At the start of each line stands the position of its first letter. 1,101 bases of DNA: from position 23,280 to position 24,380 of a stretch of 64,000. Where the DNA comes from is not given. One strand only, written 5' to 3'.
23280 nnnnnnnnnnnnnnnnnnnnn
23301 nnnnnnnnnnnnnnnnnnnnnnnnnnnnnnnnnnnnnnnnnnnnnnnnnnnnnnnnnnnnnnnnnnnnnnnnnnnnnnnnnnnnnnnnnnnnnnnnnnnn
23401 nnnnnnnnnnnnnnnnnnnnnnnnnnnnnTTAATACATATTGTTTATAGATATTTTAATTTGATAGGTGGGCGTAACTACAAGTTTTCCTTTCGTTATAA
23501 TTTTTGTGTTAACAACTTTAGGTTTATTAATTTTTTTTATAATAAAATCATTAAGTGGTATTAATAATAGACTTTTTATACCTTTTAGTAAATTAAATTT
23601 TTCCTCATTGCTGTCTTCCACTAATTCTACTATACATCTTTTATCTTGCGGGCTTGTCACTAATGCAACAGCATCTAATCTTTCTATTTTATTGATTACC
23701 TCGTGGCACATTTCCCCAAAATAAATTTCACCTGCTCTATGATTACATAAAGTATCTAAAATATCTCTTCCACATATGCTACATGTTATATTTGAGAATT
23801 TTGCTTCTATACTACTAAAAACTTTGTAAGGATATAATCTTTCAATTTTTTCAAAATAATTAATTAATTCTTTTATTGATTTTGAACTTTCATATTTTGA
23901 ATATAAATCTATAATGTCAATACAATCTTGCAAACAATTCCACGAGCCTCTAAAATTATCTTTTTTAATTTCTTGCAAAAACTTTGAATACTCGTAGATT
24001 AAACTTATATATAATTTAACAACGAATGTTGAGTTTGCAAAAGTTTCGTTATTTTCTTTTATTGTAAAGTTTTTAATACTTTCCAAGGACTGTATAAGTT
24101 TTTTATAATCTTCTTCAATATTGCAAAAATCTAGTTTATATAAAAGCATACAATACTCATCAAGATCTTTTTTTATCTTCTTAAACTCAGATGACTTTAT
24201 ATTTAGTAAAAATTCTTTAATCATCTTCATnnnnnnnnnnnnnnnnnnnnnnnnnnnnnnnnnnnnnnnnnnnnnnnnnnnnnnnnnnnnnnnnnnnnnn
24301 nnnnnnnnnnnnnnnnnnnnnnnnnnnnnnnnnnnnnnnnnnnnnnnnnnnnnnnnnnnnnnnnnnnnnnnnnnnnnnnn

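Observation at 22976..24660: Three unknown genes embedded between the DUF4391-like gene and mod: a candidate novel defence module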

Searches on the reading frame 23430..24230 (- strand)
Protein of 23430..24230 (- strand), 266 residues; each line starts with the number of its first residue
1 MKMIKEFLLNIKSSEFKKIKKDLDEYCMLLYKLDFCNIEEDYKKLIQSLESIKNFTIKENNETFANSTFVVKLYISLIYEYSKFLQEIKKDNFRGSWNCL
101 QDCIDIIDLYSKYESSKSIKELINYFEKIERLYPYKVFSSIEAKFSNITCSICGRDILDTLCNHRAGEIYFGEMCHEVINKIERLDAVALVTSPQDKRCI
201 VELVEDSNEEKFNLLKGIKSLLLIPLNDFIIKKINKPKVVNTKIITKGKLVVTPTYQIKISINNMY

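Call 5: search_protein_families(library=pfam, proteins=[window:23430-24230:-], max_evalue=0.1)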
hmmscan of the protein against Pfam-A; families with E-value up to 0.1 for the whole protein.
window:23430-24230:- (266 aa): 2 families
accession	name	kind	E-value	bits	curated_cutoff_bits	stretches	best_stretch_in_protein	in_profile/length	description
PF21433.2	M3K_C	-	0.0041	18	27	0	16-55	43-82/105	Mevalonate-3-kinase, C-terminal domain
PF03722.19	Hemocyanin_N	-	0.097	13.7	28.9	0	83-148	10-75/124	Hemocyanin, all-alpha domain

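Call 6: search_protein_families(library=padloc, proteins=[window:23430-24230:-], max_evalue=0.1)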
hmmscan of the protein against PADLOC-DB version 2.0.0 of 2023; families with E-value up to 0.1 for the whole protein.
window:23430-24230:- (266 aa): 0 families

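Call 7: search_protein_families(library=ncbifam, proteins=[window:23430-24230:-], max_evalue=1)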
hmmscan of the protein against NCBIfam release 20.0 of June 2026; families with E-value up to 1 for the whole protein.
window:23430-24230:- (266 aa): 3 families
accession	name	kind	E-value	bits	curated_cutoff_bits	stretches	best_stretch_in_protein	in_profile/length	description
NF038222.1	IcmW_IVB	equivalog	0.021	15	100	0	171-223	17-70/139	type IVB secretion system protein IcmW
NF010534.0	PRK13923.1-2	equivalog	0.028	14.4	345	1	26-70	156-200/212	putative spore coat protein regulator protein YlbO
NF010535.0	PRK13923.1-3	equivalog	0.14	12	257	0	17-61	141-184/193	sporulation-specific transcriptional regulator GerR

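Call 8: search_protein_families(library=phrogs, proteins=[window:23430-24230:-], max_evalue=1)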
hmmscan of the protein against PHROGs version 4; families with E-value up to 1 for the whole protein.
window:23430-24230:- (266 aa): 1 family
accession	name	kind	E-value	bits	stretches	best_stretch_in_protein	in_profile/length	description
phrog_16951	-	unknown function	6e-05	23.3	1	147-183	144-180/312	-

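Call 9: search_solved_structures(query=window:23430-24230:-, max_evalue=10)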
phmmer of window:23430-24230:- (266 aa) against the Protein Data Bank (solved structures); distinct sequences matched with E-value up to 10: 2.
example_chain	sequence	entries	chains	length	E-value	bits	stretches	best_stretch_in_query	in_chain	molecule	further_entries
7vyx_A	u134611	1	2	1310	0.0072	18.9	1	127-165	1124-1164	Selenomethionine (SeMet)-labeled Cas12c1 D969A mutant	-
9k7t_A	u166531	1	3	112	0.24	13.9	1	164-227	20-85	C4-Zn1-HEHE-1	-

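Call 10: find_homologous_proteins(query=window:23430-24230:-, max_evalue=0.01)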
Query window:23430-24230:- (266 aa): 5 proteins with E <= 0.01 among 1148 candidates.
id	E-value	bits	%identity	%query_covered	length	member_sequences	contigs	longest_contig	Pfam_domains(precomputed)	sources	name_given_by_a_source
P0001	2.3e-165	566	100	99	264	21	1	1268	-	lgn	-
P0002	7.5e-126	437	78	99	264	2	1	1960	-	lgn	-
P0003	1.2e-73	266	48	99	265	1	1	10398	-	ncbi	ncbi:MAG: hypothetical protein ACI4TT_02715 [Christensenellales bacterium]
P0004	2.4e-32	130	35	83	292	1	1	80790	PF02810.22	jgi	jgi:hypothetical protein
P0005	1.9e-27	114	35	74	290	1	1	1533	PF02810.22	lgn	-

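Call 11: find_encoding_contigs(protein=P0003, flank=10000)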
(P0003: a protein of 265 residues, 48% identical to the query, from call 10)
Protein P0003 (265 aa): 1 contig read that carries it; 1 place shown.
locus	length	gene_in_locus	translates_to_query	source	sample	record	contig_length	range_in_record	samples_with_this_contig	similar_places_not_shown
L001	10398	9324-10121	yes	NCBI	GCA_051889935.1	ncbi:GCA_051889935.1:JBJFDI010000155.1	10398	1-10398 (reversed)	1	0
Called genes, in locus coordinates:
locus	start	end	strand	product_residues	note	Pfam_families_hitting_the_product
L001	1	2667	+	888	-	PF17147:PFOR_II, PF01558:POR, PF10371:EKR, PF13187:Fer4_9 (faint), PF12838:Fer4_7, PF13183:Fer4_8 (weak), PF13484:Fer4_16, PF02775:TPP_enzyme_C (weak), +4 more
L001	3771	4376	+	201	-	-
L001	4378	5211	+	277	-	PF02481:DNA_processg_A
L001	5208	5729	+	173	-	PF03031:NIF (faint)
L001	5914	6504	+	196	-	-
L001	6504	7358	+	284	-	PF08843:AbiEii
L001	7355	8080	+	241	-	PF00149:Metallophos, PF12850:Metallophos_2 (faint)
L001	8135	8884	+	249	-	-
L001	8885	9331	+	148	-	-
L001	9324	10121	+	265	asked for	-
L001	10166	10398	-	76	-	?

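Call 12: find_encoding_contigs(protein=P0004, flank=10000)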
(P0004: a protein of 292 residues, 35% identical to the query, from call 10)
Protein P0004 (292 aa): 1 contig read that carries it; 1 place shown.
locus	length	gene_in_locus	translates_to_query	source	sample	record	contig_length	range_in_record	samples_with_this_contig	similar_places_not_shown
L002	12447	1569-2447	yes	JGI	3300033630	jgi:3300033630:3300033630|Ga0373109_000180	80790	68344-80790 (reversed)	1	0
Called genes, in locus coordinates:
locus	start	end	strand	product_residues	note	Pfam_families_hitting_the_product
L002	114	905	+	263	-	-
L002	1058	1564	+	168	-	-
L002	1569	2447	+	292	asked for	PF02810:SEC-C (weak)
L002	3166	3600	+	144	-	PF12120:Arr-ms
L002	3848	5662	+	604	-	PF13238:AAA_18 (faint), PF00383:dCMP_cyt_deam_1, PF14437:MafB19-deam (weak)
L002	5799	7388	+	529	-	PF08279:HTH_11 (faint), PF13565:HTH_32 (faint), PF00665:rve (weak)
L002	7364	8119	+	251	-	PF01695:IstB_IS21, PF20720:nSTAND3 (faint), PF00308:Bac_DnaA, PF00004:AAA (weak)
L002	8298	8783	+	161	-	-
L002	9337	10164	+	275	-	PF00588:SpoU_methylase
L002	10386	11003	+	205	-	-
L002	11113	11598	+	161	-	-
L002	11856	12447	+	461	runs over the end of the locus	PF13191:AAA_16 (weak)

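Call 31: search_protein_representatives(alignment_id=A1)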
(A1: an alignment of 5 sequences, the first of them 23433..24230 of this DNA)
Query: 5 sequences, 264 profile positions. Proteins with E-value up to 0.001 (for the whole library): 1147; up to 1e-10: 711; up to 1e-30: 129. The best 150 are listed.
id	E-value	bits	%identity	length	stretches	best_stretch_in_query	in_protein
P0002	4.8e-126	435.6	-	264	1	1-264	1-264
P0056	2.8e-74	265.9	-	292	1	1-260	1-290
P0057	5.1e-74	265.1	-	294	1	3-256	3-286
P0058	2.2e-72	259.7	-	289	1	1-252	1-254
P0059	3.0e-72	259.3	-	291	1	1-248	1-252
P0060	2.5e-71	256.3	-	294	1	1-248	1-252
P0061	3.2e-68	246.0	-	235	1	1-222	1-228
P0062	3.5e-67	242.7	-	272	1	1-258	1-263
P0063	7.9e-65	234.9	-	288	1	1-248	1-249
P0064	9.2e-63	228.2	-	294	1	10-246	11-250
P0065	6.8e-62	225.3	-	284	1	1-251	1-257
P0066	3.2e-61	223.1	-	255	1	1-249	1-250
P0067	5.7e-61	222.3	-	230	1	61-250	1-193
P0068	2.3e-60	220.3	-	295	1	1-253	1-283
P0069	2.7e-60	220.1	-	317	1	1-258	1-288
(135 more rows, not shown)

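Call 32: predict_structure(alignment_id=A1)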
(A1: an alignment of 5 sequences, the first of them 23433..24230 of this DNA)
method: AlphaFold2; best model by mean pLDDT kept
length: 266 residues; sequences in the alignment: 5
mean_pLDDT: 48.0   pTM: 0.43
mean pLDDT of the five models: 48.0, 46.1, 44.8, 42.5, 41.4
residues with pLDDT >= 90: 0; 70-90: 39; 50-70: 78; < 50: 149
segments of 3 or more residues with pLDDT < 50: 1-6, 121-152, 157-266
pLDDT, mean of each block of 10 residues (from residue 1): 46 61 69 69 79 67 65 71 71 60 64 57 43 29 34 47 34 24 25 28 34 37 36 39 36 35 27
secondary structure, 60 per line:
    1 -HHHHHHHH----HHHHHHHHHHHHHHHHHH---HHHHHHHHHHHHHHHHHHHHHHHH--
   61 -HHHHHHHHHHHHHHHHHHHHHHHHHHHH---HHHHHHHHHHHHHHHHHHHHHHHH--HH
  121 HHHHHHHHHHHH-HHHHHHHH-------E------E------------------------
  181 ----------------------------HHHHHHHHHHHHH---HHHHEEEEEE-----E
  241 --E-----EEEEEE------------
elements in order: H2-9 H14-31 H35-58 H62-89 H93-116 H119-132 H134-141 H209-221 H225-228 E229-234 E249-254

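Call 35: search_solved_structures(query=A2, max_evalue=10, show_alignments=2)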
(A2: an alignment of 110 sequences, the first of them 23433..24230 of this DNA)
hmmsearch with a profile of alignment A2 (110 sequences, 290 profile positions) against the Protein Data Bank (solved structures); distinct sequences matched with E-value up to 10: 22.
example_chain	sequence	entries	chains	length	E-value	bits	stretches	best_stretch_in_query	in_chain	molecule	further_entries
9l6b_C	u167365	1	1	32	2.1e-07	33.7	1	244-265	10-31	UPF0225 protein YchJ -C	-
3iqy_A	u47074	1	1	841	5.2e-06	29.1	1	232-267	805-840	Protein translocase subunit secA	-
1tf2_A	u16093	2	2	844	5.3e-06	29.1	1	232-267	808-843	Preprotein translocase secA subunit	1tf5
1sx0_A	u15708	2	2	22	1.1e-05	28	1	245-264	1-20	SecA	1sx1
1ozb_I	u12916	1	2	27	1.5e-05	27.6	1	246-266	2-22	Preprotein translocase secA subunit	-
1tm6_A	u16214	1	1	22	4.4e-05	26.1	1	247-265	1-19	Preprotein translocase secA subunit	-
2ep2_A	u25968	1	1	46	0.018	17.4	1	141-174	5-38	Zinc finger protein 484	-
2i9w_A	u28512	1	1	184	0.033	16.6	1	245-265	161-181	Hypothetical protein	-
6dg5_A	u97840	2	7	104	0.047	16.1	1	16-69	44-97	Neoleukin-2/15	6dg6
8dz8_A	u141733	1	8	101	0.14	14.5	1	10-69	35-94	neoleukin-4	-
7upo_A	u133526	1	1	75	0.16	14.4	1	32-86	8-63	DHT03 protein A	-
5xef_A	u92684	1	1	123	0.27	13.6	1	11-88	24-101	Flagellar protein fliS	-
9cte_A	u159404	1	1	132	0.27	13.6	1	9-89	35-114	De novo protein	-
8uiu_A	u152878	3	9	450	0.33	13.4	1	44-97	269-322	Flavin monooxygenase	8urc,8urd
2jq5_A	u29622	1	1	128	0.8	12.1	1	251-265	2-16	SEC-C motif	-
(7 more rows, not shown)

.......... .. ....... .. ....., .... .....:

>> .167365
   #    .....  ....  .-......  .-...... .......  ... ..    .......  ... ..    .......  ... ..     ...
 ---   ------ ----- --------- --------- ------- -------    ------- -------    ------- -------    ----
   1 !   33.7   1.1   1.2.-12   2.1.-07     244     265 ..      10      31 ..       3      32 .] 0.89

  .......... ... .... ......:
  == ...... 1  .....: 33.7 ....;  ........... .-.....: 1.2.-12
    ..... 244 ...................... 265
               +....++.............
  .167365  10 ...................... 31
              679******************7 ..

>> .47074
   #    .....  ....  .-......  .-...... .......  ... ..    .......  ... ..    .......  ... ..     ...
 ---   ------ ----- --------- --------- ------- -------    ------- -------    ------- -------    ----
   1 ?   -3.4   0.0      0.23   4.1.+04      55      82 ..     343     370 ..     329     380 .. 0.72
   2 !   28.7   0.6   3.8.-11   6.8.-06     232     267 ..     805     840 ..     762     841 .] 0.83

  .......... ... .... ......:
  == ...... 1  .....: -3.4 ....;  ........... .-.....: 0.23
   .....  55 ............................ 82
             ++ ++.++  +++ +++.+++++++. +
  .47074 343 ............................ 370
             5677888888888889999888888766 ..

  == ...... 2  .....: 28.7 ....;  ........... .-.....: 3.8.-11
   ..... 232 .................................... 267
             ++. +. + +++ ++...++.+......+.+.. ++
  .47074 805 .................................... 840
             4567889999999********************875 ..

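Call 36: search_protein_families(library=pfam, alignment_id=A2, max_evalue=0.01)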
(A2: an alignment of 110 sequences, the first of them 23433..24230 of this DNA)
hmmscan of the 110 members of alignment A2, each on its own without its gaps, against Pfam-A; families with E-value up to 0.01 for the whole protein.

A. member 1, window:23433-24230:- (266 aa): 1 family
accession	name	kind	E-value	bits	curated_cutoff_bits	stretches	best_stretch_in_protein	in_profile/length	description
PF21433.2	M3K_C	-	0.0041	18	27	0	16-55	43-82/105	Mevalonate-3-kinase, C-terminal domain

B. families by the number of members that match (of 110 scanned): 7 families
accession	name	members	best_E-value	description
PF02810.21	SEC-C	84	9.8e-11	SEC-C motif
PF17053.10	GEP5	2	0.007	Genetic interactor of prohibitin 5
PF21433.2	M3K_C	1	0.0041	Mevalonate-3-kinase, C-terminal domain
PF14276.11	DUF4363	1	0.0048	Domain of unknown function (DUF4363)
PF17561.7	TssO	1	0.0063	Type VI secretion system, TssO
PF16135.10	TDBD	1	0.0069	Tify domain binding domain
PF16002.10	Headcase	1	0.009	Headcase protein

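Call 38: find_related_loci(query=A1, collection=genome_contigs, flank=6000)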
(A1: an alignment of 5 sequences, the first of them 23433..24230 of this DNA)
Query A1 (266 aa) in genome_contigs; peptide patterns used: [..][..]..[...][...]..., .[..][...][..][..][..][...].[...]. (x = any residue, [..] = any of these).
44 stretches matched a pattern, but none encodes a relative of the query by tblastn (E <= 1e-3).

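Call 39: find_encoding_contigs(protein=P0056, flank=6000, max_places=3)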
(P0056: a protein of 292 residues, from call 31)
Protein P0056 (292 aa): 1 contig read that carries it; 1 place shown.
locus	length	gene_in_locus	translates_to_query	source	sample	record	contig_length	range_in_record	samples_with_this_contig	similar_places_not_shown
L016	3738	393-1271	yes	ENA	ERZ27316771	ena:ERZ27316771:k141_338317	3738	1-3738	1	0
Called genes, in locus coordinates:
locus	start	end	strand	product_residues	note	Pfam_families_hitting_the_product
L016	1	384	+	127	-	?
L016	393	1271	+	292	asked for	PF02810:SEC-C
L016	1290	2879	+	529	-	PF02463:SMC_N, PF13175:AAA_15, PF13476:AAA_23, PF13175:AAA_15, PF13304:AAA_21, PF20469:OLD-like_TOPRIM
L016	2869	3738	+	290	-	?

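Call 40: find_encoding_contigs(protein=P0058, flank=6000, max_places=3)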
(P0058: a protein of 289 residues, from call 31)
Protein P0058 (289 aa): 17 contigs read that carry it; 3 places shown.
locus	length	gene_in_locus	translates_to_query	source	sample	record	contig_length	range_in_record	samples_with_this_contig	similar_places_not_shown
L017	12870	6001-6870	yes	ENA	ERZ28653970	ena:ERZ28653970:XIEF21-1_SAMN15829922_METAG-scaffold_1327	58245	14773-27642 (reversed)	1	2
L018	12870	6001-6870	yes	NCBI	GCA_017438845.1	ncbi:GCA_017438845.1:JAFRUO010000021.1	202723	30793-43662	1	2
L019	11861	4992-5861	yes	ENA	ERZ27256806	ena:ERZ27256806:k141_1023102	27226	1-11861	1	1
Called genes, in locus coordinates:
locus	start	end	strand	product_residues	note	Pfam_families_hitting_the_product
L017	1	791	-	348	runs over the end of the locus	PF02661:Fic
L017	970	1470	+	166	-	PF20185:DUF6548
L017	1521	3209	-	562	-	PF00239:Resolvase, PF07508:Recombinase, PF13408:Zn_ribbon_recom, PF14287:DUF4368 (faint)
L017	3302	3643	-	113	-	PF21757:DUF6870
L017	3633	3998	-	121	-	PF21983:NikA-like (faint)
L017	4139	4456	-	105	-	-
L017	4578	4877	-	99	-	-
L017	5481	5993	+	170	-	-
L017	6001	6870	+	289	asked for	PF02810:SEC-C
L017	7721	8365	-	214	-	-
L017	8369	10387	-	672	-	PF04851:ResIII (weak), PF00580:UvrD-helicase (faint), PF13245:AAA_19 (weak), PF13538:UvrD_C_2 (weak)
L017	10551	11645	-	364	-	PF01420:Methylase_S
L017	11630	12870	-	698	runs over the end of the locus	PF02384:N6_Mtase, PF07669:Eco57I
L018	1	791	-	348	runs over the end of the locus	PF02661:Fic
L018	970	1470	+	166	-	PF20185:DUF6548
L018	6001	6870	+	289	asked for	PF02810:SEC-C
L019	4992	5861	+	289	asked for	PF02810:SEC-C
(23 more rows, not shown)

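Call 42: predict_structure(alignment_id=A2)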
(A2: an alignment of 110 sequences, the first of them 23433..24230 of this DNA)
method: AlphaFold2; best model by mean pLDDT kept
length: 266 residues; sequences in the alignment: 110
mean_pLDDT: 94.5   pTM: 0.90
mean pLDDT of the five models: 94.5, 94.4, 94.4, 94.2, 94.1
residues with pLDDT >= 90: 230; 70-90: 33; 50-70: 3; < 50: 0
segments of 3 or more residues with pLDDT < 50: none
pLDDT, mean of each block of 10 residues (from residue 1): 91 90 95 94 98 97 98 98 98 98 98 95 98 97 97 98 98 98 98 97 86 96 98 83 79 96 78
secondary structure, 60 per line:
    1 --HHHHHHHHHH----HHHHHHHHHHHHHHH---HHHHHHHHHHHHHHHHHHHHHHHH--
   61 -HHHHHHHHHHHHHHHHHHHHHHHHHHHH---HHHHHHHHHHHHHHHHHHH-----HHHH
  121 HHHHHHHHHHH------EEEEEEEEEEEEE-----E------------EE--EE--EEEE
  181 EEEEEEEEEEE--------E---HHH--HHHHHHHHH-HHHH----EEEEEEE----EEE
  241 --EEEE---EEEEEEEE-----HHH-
elements in order: H3-12 H17-31 H35-58 H62-89 H93-111 H117-131 E138-150 E177-191 H209-217 H219-222 E227-233 E238-240 E243-246 E250-257

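Call 45: fold_search(model_id=the predicted structure, library=pdb)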
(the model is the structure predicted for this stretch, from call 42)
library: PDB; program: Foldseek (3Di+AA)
matches with E <= 10: 105; with E <= 0.001: 0
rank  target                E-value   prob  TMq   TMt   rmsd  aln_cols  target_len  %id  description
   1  6z7e_A                5.3e-01  0.04  0.10  0.08  27.9       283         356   12  Variant Surface Glycoprotein VSGsur mutant H122A soaked in 7.7 mM suramin (released 2021-03-17)
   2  6z7c_A                8.9e-01  0.03  0.10  0.08  27.9       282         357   12  Variant Surface Glycoprotein VSGsur mutant H122A (released 2021-03-17)
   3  1na0_A                1.6e+00  0.09  0.15  0.27  12.6       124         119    9  Design of Stable alpha-Helical Arrays from an Idealized TPR Motif (released 2003-06-03)
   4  8e0l_C                1.9e+00  0.38  0.24  0.37   8.6       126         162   10  Homotrimeric variant of tcTRP9, BGL06 (released 2023-04-12)
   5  8e0n_F                1.9e+00  0.23  0.21  0.31  15.9       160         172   10  Homotrimeric variant of tcTRP9, BGL18 (released 2023-04-12)
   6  2ra1                  2.2e+00  0.09  0.22  0.16  18.7       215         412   12  Crystal structure of the N-terminal part of the bacterial S-layer protein SbsC (released 2008-08-19)
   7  6xr2_D                2.4e+00  0.18  0.21  0.30  15.3       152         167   11  Computationally designed right-handed alpha/alpha homotrimeric toroid with 3 repeats per subunit (released 2021-07-14)
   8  8g4k_A                2.5e+00  0.11  0.18  0.34   7.8       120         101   13  Complex of TbRII mini protein binder bound to the TbRII ECD (released 2024-08-14)
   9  5l0y_A                2.5e+00  0.10  0.19  0.28  11.3       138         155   11  Crystal Structure of a Sec72-ssa1 c-terminal peptide fusion protein (released 2017-03-22)
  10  7l1k_B                2.6e+00  0.15  0.23  0.11   6.3       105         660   16  Cryo-EM structure of S. Pombe NatC complex with a Bisubstrate inhibitor and inositol hexaphosphate (released 2021-05-12)
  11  3rau_A                2.8e+00  0.18  0.25  0.19   9.8       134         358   10  Crystal structure of the HD-PTP Bro1 domain (released 2011-09-14)
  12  8e0l_A                3.1e+00  0.21  0.23  0.35   9.0       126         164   11  Homotrimeric variant of tcTRP9, BGL06 (released 2023-04-12)
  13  8e0o_A                3.1e+00  0.18  0.22  0.38   9.2       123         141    9  Heterotrimeric variant of tcTRP9, hetBGL03-15-18 (released 2023-04-12)
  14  2nc9_MODEL_1_A        3.2e+00  0.28  0.26  0.46   6.7       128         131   10  Apo solution structure of Hop TPR2A (released 2017-03-29)
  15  2y4t_B                3.2e+00  0.09  0.20  0.14   9.1       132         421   10  Crystal structure of the human co-chaperone P58(IPK) (released 2011-08-10)
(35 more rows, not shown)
